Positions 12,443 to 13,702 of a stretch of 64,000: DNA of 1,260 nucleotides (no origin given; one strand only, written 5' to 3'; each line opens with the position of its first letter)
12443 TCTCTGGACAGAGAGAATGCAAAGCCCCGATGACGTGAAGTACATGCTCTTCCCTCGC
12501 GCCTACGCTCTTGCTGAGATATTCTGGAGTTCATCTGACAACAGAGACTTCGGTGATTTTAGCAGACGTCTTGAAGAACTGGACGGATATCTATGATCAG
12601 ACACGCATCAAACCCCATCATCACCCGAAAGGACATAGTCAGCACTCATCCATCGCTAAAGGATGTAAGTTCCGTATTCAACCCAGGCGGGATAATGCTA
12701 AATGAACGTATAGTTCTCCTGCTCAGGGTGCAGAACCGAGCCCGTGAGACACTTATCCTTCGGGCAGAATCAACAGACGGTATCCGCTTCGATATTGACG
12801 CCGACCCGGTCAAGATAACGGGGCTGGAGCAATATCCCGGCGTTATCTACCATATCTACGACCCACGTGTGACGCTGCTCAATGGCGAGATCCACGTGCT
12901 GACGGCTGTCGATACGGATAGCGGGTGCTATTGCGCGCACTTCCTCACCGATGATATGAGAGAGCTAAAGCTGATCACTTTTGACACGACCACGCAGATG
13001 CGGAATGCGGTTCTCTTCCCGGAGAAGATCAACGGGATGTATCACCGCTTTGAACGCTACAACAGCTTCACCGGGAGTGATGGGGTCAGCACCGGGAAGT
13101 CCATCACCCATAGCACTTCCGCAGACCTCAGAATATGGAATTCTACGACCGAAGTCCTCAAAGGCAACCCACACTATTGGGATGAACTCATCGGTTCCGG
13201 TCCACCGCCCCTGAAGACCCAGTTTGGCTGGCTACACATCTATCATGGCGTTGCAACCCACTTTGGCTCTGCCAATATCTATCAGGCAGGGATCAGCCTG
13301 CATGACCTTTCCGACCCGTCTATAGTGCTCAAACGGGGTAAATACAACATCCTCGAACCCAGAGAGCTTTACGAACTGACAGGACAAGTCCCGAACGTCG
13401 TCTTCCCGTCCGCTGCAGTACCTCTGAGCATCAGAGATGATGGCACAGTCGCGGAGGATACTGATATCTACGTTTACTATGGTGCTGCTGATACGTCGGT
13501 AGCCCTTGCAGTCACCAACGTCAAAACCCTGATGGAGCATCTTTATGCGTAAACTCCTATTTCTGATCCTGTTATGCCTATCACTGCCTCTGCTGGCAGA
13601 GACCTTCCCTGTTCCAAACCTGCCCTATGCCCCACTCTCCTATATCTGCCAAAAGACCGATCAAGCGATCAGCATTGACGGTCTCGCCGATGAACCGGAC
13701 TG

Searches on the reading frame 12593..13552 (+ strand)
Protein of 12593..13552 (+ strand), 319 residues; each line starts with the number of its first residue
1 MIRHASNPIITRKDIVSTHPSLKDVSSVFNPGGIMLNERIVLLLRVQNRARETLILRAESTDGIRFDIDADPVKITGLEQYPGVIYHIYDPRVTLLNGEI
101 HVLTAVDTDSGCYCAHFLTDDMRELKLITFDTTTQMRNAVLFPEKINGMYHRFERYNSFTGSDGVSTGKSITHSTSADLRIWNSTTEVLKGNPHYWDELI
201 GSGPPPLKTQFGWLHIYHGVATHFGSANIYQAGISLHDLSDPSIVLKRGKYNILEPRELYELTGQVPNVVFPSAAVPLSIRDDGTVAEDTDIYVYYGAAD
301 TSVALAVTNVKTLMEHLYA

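Call 17: search_protein_families(library=pfam, proteins=[window:12593-13552:+])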
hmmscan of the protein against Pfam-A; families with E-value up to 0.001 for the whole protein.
window:12593-13552:+ (319 aa): 1 family
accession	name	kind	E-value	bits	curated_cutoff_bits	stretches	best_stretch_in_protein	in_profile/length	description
PF04041.19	Glyco_hydro_130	-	2.1e-39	135.8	26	1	10-317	17-318/320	beta-1,4-mannooligosaccharide phosphorylase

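Call 80: find_homologous_proteins(query=window:12593-13552:+, max_evalue=1e-80)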
Query window:12593-13552:+ (319 aa): 2221 proteins with E <= 1e-80 among 8000 candidates; the best 120 are listed.
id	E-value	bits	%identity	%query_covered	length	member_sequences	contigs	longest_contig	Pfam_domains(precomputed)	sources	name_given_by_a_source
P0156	5.3e-214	727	100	100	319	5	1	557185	PF04041.20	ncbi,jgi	-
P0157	1.9e-180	617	82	100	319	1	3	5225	PF04041.20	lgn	-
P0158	2.6e-137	475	66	100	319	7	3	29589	PF04041.20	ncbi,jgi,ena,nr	ncbi:MAG TPA: glycoside hydrolase family 130 protein [Candidatus Cloacimonadota bacterium]|nr:glycos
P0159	3.0e-130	452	63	100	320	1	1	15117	PF04041.20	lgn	-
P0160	9.5e-127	440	63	100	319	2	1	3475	PF04041.20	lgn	-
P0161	1.1e-126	440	62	100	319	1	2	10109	PF04041.20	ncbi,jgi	-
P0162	1.6e-125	436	61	100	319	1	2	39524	PF04041.20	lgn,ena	-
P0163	9.9e-123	427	60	100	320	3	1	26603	PF04041.20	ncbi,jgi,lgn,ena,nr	ncbi:MAG: glycoside hydrolase family 130 protein [Candidatus Cloacimonetes bacterium]|nr:glycoside h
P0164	1.3e-122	427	60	100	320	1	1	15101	PF04041.20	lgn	-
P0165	1.5e-122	427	59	100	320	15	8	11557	PF04041.20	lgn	-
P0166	8.0e-122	424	60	100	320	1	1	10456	PF04041.20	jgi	jgi:predicted GH43/DUF377 family glycosyl hydrolase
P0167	1.4e-121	424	60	100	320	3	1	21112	PF04041.20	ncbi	-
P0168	1.9e-121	423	59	100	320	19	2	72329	PF04041.20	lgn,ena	-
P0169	5.6e-121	422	60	100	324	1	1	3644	PF04041.20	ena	-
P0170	6.3e-121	421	58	100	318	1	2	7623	PF04041.20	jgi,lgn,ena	-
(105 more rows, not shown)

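Call 81: find_encoding_contigs(protein=P0158, flank=10000, max_places=3)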
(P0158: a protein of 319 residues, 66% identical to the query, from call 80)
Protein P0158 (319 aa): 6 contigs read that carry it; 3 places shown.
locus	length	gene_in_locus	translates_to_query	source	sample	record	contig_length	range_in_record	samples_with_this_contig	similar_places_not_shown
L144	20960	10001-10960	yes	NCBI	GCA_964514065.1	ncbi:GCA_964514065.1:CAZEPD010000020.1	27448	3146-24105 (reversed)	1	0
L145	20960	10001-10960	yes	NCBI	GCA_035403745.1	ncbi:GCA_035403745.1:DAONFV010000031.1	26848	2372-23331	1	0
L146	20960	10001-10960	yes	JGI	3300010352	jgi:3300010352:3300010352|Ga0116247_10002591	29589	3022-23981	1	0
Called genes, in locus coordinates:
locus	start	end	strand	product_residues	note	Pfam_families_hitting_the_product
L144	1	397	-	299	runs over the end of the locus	PF00359:PTS_EIIA_2, PF00571:CBS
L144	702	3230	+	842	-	PF01547:SBP_bac_1, PF00528:BPD_transp_1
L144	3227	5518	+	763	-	PF02449:Glyco_hydro_42 (faint), PF00528:BPD_transp_1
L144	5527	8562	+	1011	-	PF22907:Ams1-like_1st, PF01074:Glyco_hydro_38N, PF09261:Alpha-mann_mid, PF07748:Glyco_hydro_38C, PF17677:Glyco_hydro38C2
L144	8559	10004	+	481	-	PF02838:Glyco_hydro_20b (weak), PF00728:Glyco_hydro_20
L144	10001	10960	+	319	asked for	PF04041:Glyco_hydro_130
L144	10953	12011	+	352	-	PF06452:CBM9_1, PF16011:CBM9_2 (weak)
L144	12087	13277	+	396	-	PF00278:Orn_DAP_Arg_deC, PF02784:Orn_Arg_deC_N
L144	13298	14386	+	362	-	PF02615:Ldh_2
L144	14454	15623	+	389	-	-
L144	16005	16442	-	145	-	PF00903:Glyoxalase, PF06983:3-dmu-9_3-mt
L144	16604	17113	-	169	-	PF00137:ATP-synt_C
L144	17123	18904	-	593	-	PF01496:V_ATPase_I (weak), PF06197:DUF998 (faint), PF01496:V_ATPase_I (weak)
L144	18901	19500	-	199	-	PF01813:ATP-synt_D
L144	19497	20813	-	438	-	PF00006:ATP-synt_ab, PF22919:ATP-synt_VA_C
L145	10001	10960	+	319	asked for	PF04041:Glyco_hydro_130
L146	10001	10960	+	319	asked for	PF04041:Glyco_hydro_130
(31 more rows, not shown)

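Call 99: find_encoding_contigs(protein=P0162, flank=10000, max_places=4)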
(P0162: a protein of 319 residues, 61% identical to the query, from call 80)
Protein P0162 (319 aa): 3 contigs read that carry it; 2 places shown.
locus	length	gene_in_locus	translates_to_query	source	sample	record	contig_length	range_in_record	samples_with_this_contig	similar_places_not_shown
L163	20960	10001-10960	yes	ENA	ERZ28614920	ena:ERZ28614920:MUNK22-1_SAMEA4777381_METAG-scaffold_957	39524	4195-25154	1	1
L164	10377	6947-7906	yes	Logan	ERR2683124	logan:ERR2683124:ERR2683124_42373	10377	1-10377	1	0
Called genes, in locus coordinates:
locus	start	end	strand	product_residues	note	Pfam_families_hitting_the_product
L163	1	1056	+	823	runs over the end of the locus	PF13860:FlgD_ig, PF18962:Por_Secre_tail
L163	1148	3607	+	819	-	PF01547:SBP_bac_1, PF00528:BPD_transp_1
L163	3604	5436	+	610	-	PF02449:Glyco_hydro_42 (faint), PF00528:BPD_transp_1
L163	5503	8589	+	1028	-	PF22907:Ams1-like_1st, PF01074:Glyco_hydro_38N, PF09261:Alpha-mann_mid, PF07748:Glyco_hydro_38C, PF17677:Glyco_hydro38C2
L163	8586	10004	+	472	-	PF02838:Glyco_hydro_20b, PF00728:Glyco_hydro_20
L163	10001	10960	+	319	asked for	PF04041:Glyco_hydro_130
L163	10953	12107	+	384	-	PF06452:CBM9_1, PF16011:CBM9_2 (weak)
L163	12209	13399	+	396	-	PF00278:Orn_DAP_Arg_deC, PF02784:Orn_Arg_deC_N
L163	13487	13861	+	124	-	PF05635:23S_rRNA_IVP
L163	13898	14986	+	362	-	PF02615:Ldh_2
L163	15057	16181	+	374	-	-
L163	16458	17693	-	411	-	PF00083:Sugar_tr (weak), PF07690:MFS_1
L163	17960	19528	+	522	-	-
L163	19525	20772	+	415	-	PF13353:Fer4_12, PF04055:Radical_SAM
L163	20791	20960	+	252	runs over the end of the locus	-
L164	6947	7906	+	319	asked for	PF04041:Glyco_hydro_130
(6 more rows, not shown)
